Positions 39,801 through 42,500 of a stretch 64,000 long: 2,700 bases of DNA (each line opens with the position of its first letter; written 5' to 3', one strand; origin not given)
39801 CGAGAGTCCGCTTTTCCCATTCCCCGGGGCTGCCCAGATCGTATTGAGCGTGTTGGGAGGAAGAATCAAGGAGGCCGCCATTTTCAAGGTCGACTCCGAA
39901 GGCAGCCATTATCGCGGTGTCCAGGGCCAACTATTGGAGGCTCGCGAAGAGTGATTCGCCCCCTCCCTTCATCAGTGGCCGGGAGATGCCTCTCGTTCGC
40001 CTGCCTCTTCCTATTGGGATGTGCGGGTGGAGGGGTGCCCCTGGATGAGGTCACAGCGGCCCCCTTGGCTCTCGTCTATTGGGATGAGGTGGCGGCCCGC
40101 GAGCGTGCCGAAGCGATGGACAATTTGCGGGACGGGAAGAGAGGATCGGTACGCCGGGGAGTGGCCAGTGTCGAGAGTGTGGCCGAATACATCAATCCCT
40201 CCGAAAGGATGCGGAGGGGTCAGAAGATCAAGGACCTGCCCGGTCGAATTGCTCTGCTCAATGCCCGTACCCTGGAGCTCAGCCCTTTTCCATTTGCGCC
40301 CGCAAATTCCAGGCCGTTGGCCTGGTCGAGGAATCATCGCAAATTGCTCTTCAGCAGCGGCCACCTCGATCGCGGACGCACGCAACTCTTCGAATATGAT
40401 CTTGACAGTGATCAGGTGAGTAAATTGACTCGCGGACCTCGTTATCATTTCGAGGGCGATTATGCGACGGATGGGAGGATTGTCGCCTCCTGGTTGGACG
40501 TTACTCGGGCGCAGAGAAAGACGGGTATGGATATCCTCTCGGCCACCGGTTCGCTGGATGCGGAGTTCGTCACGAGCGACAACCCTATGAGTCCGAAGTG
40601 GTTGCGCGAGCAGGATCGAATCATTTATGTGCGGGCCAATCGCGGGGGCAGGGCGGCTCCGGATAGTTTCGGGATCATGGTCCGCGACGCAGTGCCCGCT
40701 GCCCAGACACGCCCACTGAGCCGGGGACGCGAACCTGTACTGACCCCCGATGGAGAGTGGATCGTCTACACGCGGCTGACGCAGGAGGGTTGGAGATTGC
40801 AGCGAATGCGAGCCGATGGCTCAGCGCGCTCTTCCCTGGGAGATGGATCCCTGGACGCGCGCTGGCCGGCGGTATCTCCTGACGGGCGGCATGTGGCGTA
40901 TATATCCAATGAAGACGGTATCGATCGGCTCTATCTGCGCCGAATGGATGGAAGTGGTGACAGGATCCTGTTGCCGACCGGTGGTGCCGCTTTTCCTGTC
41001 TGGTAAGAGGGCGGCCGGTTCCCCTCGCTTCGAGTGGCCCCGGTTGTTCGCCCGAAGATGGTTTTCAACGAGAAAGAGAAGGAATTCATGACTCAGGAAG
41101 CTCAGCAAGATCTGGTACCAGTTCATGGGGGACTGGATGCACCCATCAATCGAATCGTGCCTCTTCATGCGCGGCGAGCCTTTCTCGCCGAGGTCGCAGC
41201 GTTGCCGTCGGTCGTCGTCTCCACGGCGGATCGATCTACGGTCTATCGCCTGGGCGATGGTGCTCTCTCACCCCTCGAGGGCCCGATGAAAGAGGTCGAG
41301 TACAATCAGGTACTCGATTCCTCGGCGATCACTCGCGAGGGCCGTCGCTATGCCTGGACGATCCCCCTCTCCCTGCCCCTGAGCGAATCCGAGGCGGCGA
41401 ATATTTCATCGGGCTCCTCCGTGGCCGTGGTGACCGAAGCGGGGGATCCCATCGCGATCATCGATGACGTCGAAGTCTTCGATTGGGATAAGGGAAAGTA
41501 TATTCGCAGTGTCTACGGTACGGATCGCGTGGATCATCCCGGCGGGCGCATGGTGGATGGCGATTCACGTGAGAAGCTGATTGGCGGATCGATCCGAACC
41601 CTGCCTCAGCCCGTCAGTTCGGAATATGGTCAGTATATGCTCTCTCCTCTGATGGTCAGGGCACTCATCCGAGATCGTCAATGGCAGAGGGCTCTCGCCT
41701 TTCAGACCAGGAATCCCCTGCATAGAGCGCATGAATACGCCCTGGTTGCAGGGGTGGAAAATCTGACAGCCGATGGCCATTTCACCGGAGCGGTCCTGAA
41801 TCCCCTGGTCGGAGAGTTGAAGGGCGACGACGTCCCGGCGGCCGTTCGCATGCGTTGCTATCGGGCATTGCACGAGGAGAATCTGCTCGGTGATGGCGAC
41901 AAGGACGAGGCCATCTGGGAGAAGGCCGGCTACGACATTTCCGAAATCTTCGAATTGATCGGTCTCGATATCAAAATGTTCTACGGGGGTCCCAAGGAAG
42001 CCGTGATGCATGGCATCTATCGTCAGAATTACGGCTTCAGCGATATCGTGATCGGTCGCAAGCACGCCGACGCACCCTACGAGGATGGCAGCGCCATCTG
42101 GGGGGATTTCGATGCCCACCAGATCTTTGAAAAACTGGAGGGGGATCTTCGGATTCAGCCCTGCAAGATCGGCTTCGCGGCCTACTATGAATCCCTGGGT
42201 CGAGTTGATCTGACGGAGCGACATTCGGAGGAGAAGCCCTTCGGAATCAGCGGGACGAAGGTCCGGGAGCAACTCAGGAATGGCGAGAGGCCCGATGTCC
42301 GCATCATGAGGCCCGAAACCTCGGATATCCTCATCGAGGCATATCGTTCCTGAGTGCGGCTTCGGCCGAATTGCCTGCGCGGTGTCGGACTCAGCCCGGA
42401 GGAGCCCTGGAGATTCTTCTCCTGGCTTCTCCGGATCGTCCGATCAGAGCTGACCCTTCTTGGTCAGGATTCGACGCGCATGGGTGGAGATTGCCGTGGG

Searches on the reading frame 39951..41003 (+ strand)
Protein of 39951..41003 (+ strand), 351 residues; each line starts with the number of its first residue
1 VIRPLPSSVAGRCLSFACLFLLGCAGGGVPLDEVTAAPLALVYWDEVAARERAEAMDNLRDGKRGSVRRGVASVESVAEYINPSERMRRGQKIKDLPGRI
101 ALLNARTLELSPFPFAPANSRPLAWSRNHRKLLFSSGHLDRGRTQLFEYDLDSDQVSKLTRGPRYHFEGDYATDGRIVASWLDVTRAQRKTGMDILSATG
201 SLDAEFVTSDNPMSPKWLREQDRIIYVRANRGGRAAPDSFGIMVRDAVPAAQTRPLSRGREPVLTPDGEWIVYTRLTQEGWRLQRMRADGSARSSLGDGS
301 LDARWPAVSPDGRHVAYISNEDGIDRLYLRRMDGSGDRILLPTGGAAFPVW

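Call 51: search_protein_families(library=pfam, proteins=[window:39951-41003:+], max_evalue=0.00001)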
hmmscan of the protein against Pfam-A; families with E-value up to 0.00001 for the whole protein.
window:39951-41003:+ (351 aa): 1 family
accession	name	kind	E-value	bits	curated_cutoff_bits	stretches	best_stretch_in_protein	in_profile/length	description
PF07676.18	PD40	-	3.1e-09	37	20.9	0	302-328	10-37/38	WD40-like Beta Propeller Repeat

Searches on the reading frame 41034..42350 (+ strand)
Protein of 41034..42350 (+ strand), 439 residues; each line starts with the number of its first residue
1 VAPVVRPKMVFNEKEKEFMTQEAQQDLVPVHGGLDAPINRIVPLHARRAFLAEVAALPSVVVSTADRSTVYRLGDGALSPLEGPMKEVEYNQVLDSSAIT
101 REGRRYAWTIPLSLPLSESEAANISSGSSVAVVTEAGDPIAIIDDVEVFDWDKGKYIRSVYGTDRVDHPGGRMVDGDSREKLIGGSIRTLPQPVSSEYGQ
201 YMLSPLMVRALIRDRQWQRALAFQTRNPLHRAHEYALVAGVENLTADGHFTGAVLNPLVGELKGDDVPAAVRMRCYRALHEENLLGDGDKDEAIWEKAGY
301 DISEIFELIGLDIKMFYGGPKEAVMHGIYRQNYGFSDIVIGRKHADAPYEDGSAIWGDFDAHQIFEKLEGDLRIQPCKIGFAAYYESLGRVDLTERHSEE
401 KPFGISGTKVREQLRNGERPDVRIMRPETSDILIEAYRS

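Call 51: search_protein_families(library=pfam, proteins=[window:41034-42350:+], max_evalue=0.00001)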
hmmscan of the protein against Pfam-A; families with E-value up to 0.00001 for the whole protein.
window:41034-42350:+ (439 aa): 2 families
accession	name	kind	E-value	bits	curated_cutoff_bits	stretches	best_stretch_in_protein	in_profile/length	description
PF01747.23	ATP-sulfurylase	-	1.5e-54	185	24.3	1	200-435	2-211/212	ATP-sulfurylase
PF14306.12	PUA_2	-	1.5e-29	103.1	27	1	31-190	4-157/159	PUA-like domain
